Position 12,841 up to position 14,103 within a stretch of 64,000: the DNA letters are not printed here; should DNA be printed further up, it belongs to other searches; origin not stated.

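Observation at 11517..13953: AT-rich three-gene insertion splitting pheS from pheT: DUF4291 protein + HepT-like HEPN + MntA-like nucleotidyltransferase fused to a HARE-HTH-like region and a nuclease-like C-terminal region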

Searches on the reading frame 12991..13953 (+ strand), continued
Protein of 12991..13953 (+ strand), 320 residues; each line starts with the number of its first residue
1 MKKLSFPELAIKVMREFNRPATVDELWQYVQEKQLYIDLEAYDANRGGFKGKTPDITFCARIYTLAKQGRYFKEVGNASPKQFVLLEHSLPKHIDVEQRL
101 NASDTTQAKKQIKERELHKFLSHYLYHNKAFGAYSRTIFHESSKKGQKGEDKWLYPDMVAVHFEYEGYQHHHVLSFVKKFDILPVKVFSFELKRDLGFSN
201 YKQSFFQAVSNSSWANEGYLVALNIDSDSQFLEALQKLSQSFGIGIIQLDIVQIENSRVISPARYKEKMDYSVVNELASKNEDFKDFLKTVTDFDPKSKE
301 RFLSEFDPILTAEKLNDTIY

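Call 57: search_protein_families(library=pfam, alignment_id=A3, max_evalue=0.00001)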
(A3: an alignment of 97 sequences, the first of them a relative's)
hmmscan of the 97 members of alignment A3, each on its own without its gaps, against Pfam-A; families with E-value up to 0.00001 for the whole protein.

A. member 1, L018:3874-4989:+ (372 aa): 1 family
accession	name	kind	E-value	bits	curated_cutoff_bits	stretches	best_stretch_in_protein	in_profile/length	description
PF04551.19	GcpE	-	1.1e-141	472.2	32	1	12-353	1-342/343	GcpE protein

B. families by the number of members that match (of 97 scanned): 129 families (the first 25 are shown)
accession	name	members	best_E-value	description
PF01409.25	tRNA-synt_2d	2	5.6e-104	tRNA synthetases class II core domain (F)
PF03483.22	B3_4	2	1.2e-68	B3/4 domain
PF17759.6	tRNA_synthFbeta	2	2.1e-64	Phenylalanyl tRNA synthetase beta chain CLM domain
PF13166.12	AAA_13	2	4.1e-49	AAA domain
PF03147.19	FDX-ACB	2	1.6e-26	Ferredoxin-fold anticodon binding domain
PF03484.21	B5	2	9.1e-24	tRNA synthetase B5 domain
PF02912.23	Phe_tRNA-synt_N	2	4.5e-23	Aminoacyl tRNA synthetase class II, N-terminal domain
PF01588.26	tRNA_bind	2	2e-22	Putative tRNA binding domain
PF13304.12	AAA_21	2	1.1e-15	AAA domain, putative AbiEii toxin, Type IV TA system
PF10459.15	Peptidase_S46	1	1.4e-229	Peptidase S46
PF10974.15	DUF2804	1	8e-145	Domain of unknown function (DUF2804)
PF04551.19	GcpE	1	1.1e-141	GcpE protein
PF01916.23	DS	1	1.8e-98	Deoxyhypusine synthase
PF10108.15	DNA_pol_B_exo2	1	2.7e-92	Predicted 3'-5' exonuclease related to the exonuclease domain of PolB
PF00905.27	Transpeptidase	1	5.7e-74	Penicillin binding protein transpeptidase domain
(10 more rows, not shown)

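Call 61: search_dna_similar(query=window:12991-13953:+, collection=plasmids, mode=protein, max_rows=15)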
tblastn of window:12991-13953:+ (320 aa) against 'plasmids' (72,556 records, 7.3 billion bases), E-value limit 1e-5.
Records with a match: 29; places in all: 31; records where one place covers at least 80% of the query: 7.
Best place of each record, by identity: <60% 29.
By first word of the organism name: Vibrio 6; Moellerella 6; Helicobacter 4; Clostridium 2; Ralstonia 2; Proteus 2; Shewanella 2; Leptospira 1; Persicobacter 1; Candidatus 1; and 2 more.
By predicted mobility (MOB-suite, as given by PLSDB): non-mobilizable 16; conjugative 12; mobilizable 1.
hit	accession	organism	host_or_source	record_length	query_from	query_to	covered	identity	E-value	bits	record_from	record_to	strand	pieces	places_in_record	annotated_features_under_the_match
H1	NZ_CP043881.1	Leptospira interrogans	Homo sapiens,cell culture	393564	4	317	98%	40.8%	4e-53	194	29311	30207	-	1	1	HTH domain-containing protein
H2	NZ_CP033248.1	Clostridium butyricum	environment swab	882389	1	300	94%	39.4%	6e-52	191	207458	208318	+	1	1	HTH domain-containing protein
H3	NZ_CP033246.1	Clostridium butyricum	Homo sapiens,stool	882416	1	300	94%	39.4%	6e-52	191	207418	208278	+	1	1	HTH domain-containing protein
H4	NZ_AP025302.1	Persicobacter psychrovividus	-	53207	1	315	98%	35.0%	3e-49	183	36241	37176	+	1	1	HTH domain-containing protein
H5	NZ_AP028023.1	Helicobacter sp. NHP21005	Felis catus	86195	3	319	99%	32.7%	1e-45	172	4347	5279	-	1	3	HrgA protein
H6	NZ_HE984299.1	Helicobacter heilmannii ASB1.4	-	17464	3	319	99%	31.9%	2e-45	172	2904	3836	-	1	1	HrgA protein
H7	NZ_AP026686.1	Helicobacter heilmannii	Felis catus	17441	3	319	99%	31.9%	2e-45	172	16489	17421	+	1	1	none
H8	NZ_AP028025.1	Helicobacter sp. NHP21005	Felis catus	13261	92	314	70%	36.6%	1e-36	146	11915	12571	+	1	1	hypothetical protein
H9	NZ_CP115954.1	Ralstonia solanacearum CFBP2957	Solanum lycopersicum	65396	74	291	68%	36.0%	3e-30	128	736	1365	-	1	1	COG2958 family protein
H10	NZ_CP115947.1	Ralstonia solanacearum MolK2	Musa sp.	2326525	75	291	68%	36.1%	2e-31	131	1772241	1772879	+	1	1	record has no annotation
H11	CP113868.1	Candidatus Megaera polyxenophila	Euplotes woodruffi,mixed host and ...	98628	80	294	67%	35.3%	6e-26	115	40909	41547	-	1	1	hypothetical protein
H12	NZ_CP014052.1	Vibrio alginolyticus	Environment,seawater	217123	103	294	60%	36.8%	1e-27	120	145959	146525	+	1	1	HrgA protein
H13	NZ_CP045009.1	Proteus terrae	a feces sample of swine origin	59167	104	291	59%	36.5%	2e-25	113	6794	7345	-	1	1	HrgA protein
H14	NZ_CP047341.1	Proteus terrae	a feces sample of swine origin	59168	104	291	59%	36.5%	2e-25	113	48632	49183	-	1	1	HrgA protein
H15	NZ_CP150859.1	Vibrio parahaemolyticus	Penaeus vannamei,cell culture,Shrimp ...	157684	104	291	59%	36.5%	2e-25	113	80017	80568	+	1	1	HrgA protein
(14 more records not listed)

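Call 62: search_dna_similar(query=window:12991-13953:+, collection=phages, mode=protein, max_rows=15)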
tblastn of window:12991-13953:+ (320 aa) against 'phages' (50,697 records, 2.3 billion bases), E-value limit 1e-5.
No match.

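Call 65: get_annotated_region(hit=H5, flank=5000)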
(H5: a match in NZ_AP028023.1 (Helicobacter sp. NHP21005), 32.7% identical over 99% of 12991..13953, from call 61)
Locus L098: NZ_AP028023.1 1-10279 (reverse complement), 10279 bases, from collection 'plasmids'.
description: Helicobacter sp. NHP21005 strain NHP21-005 plasmid pNHP21005_1, complete sequence
organism: Helicobacter sp. NHP21005 (NCBI taxid 3040201)
taxonomy: Bacteria; Campylobacterota; Epsilonproteobacteria; Campylobacterales; Helicobacteraceae; Helicobacter; Helicobacter sp. NHP21005
host: -; source: Felis catus; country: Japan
typing (MOB-suite, as given by PLSDB): non-mobilizable; replicon rep_cluster_142
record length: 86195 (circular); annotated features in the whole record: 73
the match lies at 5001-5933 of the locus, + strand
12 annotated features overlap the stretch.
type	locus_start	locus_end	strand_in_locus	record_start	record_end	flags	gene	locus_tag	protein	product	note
CDS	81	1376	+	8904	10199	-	-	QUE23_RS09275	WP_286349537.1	transposase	-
CDS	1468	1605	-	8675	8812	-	-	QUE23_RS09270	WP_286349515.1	hypothetical protein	-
CDS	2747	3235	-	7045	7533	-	-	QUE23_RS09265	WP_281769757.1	hypothetical protein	-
CDS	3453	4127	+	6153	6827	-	-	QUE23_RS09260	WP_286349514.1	hypothetical protein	-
CDS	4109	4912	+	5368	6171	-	-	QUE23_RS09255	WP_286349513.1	hypothetical protein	-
CDS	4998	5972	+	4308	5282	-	-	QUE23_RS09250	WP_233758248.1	HrgA protein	-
CDS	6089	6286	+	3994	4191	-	-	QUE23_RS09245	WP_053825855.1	hypothetical protein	-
CDS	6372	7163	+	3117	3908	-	-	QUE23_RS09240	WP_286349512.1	BspA family leucine-rich repeat surface protein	-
CDS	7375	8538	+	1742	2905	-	-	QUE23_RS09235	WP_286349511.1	BspA family leucine-rich repeat surface protein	-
CDS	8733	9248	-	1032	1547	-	-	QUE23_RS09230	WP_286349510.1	hypothetical protein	-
CDS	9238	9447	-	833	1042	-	-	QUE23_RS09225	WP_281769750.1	hypothetical protein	-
CDS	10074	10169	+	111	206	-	-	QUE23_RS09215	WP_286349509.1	helix-turn-helix domain-containing protein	-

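Call 67: search_protein_families(library=pfam, proteins=[L098:4998-5969:+, L044:4869-5822:+, window:12991-13953:+, P0054, P0066, P0093], max_evalue=1)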
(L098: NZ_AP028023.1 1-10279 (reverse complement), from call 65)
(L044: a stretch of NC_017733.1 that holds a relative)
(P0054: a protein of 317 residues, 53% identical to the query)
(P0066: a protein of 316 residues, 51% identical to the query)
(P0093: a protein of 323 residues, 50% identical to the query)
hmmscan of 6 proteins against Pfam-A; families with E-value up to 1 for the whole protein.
L098:4998-5969:+ (324 aa): 1 family
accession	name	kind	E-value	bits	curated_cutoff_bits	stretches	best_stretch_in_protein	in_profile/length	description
PF01192.27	RNA_pol_Rpb6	-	0.025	15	26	1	64-85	29-51/53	RNA polymerase Rpb6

L044:4869-5822:+ (318 aa): 1 family
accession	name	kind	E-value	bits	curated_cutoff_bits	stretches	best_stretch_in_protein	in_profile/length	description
PF05066.19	HARE-HTH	-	0.21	12.4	25.9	1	28-73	20-63/71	HB1, ASXL, restriction endonuclease HTH domain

window:12991-13953:+ (320 aa): 4 families
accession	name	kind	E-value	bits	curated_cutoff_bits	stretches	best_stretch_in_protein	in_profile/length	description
PF05066.19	HARE-HTH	-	0.00023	22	25.9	1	5-37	2-34/71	HB1, ASXL, restriction endonuclease HTH domain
PF02201.23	SWIB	-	0.014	15.6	25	1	14-36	15-37/74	SWIB/MDM2 domain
PF16007.11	DUF4777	-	0.02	15.5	34.4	1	11-32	10-31/66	Domain of unknown function (DUF4777)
PF06941.18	NT5C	-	0.03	14.6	24.8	1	12-46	39-73/180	5' nucleotidase, deoxy (Pyrimidine), cytosolic type C protein (NT5C)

P0054 (317 aa): 0 families

P0066 (316 aa): 0 families

P0093 (323 aa): 6 families
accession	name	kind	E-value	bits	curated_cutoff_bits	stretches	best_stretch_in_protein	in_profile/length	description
PF05066.19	HARE-HTH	-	1.9e-05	25.4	25.9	1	45-73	31-58/71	HB1, ASXL, restriction endonuclease HTH domain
PF16007.11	DUF4777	-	0.0018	18.9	34.4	1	1-32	1-32/66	Domain of unknown function (DUF4777)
PF02201.23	SWIB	-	0.012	15.8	25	1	14-36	16-38/74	SWIB/MDM2 domain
PF19272.4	ASMase_C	-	0.033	14.6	23.7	1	98-186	8-97/143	Acid sphingomyelin phosphodiesterase C-terminal region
PF00961.24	LAGLIDADG_1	-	0.11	13.9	23.1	1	212-286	26-100/102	LAGLIDADG endonuclease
PF23526.1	AprA_N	-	0.26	11.9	27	0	199-225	34-61/67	AprA N-terminal domain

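Call 68: search_protein_families(library=ncbifam, proteins=[L098:4998-5969:+, L044:4869-5822:+], max_evalue=0.1)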
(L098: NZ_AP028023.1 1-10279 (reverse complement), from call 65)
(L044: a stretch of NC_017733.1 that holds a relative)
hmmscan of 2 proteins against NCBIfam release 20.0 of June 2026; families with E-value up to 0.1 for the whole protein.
L098:4998-5969:+ (324 aa): 2 families
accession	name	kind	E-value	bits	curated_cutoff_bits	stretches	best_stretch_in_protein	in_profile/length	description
NF003380.0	PRK04457.1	equivalog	0.00032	19.8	304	1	161-266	134-231/265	polyamine aminopropyltransferase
TIGR03517.2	GldM_gliding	equivalog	0.076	11.8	180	0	209-307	79-172/524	type IX secretion system motor protein PorM/GldM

L044:4869-5822:+ (318 aa): 0 families

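Call 85: find_encoding_contigs(protein=P0111, flank=5000, max_places=3)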
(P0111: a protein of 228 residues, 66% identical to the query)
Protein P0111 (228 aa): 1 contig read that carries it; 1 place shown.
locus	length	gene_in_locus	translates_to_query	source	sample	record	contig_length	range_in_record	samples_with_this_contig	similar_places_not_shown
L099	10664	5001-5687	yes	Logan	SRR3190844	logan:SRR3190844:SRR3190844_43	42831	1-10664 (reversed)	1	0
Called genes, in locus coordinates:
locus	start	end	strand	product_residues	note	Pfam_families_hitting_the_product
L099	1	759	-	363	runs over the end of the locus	PF01926:MMR_HSR1, PF02421:FeoB_N (weak), PF06071:YchF-GTPase_C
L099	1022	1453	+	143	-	PF00334:NDK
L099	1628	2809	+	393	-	PF21016:RlmN_N, PF04055:Radical_SAM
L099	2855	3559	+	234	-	PF03704:BTAD (faint), PF13431:TPR_17 (faint), PF14559:TPR_19 (faint), PF00515:TPR_1 (faint), PF07719:TPR_2 (faint), PF13176:TPR_7 (faint), PF13181:TPR_8 (faint), PF13424:TPR_12, +2 more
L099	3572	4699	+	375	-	PF04551:GcpE, PF26540:GcpE_C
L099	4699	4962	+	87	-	-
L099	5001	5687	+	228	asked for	-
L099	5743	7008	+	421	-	PF13393:tRNA-synt_His, PF00587:tRNA-synt_2b, PF03129:HGTP_anticodon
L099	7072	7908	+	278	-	PF09976:TPR_21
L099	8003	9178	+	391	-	PF12894:ANAPC4_WD40 (faint), PF23381:Beta-prop_IFT122_1st (faint), PF25293:Beta-prop_EMC1_N (faint), PF13570:Beta-prop_ACSF4, PF23414:Beta-prop_EML_2 (faint), PF13360:PQQ_2, PF13570:Beta-prop_ACSF4, PF13360:PQQ_2 (weak), +5 more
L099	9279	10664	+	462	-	?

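Call 91: search_protein_representatives(protein=P0001)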
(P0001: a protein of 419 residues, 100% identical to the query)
Query: 419 residues. Proteins with E-value up to 0.001 (for the whole library): 4324; up to 1e-10: 1726; up to 1e-30: 231. The best 150 are listed.
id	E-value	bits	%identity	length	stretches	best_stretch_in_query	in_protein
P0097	7.9e-89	315.1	50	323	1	105-414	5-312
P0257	5.0e-81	289.4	67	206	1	220-417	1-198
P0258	3.4e-80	286.7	50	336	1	102-417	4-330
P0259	4.1e-69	250.2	61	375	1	212-399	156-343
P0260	1.3e-67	245.3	58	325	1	211-417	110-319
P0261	6.4e-60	219.9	43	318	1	108-416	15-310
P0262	2.9e-57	211.2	42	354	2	210-418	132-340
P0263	2.3e-56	208.2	40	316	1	130-414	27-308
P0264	2.4e-56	208.1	45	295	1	145-408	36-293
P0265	1.8e-54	202.0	39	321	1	101-414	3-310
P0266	1.8e-54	202.0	39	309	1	102-415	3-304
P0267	4.4e-54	200.7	42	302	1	100-407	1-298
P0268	8.9e-54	199.7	41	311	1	100-408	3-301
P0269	1.4e-53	199.0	40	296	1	102-409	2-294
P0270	4.9e-53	197.3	43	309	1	107-408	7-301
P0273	4.9e-51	190.7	36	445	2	95-416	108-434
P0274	7.2e-51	190.1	40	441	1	102-414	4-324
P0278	9.4e-50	186.4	37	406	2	113-414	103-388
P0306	4.1e-46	174.5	34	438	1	104-415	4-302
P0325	3.8e-44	168.0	42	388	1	204-416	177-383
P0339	1.1e-42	163.1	36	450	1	101-416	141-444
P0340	1.5e-42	162.7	36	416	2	98-413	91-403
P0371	5.6e-40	154.2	36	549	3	211-412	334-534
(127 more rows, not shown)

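Call 92: search_protein_families(library=pfam, proteins=[P0273, P0278, P0339, P0340, P0371, P0274, P0306, P0262, P0259, P0325], max_evalue=0.01)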
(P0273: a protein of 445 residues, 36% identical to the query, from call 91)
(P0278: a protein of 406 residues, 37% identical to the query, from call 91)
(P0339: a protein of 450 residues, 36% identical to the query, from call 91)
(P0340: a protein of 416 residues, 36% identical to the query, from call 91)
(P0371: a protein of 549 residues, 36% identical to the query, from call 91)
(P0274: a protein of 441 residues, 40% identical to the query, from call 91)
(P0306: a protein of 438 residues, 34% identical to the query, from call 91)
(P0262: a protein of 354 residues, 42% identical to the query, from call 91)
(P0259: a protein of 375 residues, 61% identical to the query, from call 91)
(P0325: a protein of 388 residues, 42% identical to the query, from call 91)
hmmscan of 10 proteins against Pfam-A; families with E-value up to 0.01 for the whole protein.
P0273 (445 aa): 1 family
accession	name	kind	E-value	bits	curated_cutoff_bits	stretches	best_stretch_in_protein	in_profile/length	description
PF05066.19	HARE-HTH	-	1.2e-24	86.9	25.9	2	4-77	2-69/71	HB1, ASXL, restriction endonuclease HTH domain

P0278 (406 aa): 1 family
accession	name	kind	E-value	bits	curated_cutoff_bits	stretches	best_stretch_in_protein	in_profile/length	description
PF05066.19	HARE-HTH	-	1e-19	71.1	25.9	2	5-77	2-69/71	HB1, ASXL, restriction endonuclease HTH domain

P0339 (450 aa): 1 family
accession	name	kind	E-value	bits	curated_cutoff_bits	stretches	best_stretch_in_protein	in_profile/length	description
PF05066.19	HARE-HTH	-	2.7e-08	34.5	25.9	1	144-210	2-63/71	HB1, ASXL, restriction endonuclease HTH domain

P0340 (416 aa): 1 family
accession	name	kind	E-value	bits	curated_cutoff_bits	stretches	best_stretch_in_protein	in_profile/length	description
PF05066.19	HARE-HTH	-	3.8e-24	85.3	25.9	2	6-76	2-68/71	HB1, ASXL, restriction endonuclease HTH domain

P0371 (549 aa): 1 family
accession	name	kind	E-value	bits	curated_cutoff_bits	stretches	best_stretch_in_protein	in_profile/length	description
PF05066.19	HARE-HTH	-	2e-20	73.4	25.9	2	146-218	2-69/71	HB1, ASXL, restriction endonuclease HTH domain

P0274 (441 aa): 1 family
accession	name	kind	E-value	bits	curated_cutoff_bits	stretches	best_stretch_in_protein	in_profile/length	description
PF05066.19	HARE-HTH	-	1.2e-12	48.5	25.9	1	6-75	2-66/71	HB1, ASXL, restriction endonuclease HTH domain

P0306 (438 aa): 1 family
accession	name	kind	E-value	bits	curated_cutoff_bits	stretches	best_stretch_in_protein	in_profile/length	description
PF05066.19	HARE-HTH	-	1.4e-12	48.2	25.9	1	4-68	2-62/71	HB1, ASXL, restriction endonuclease HTH domain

P0262 (354 aa): 0 families

P0259 (375 aa): 0 families

P0325 (388 aa): 0 families
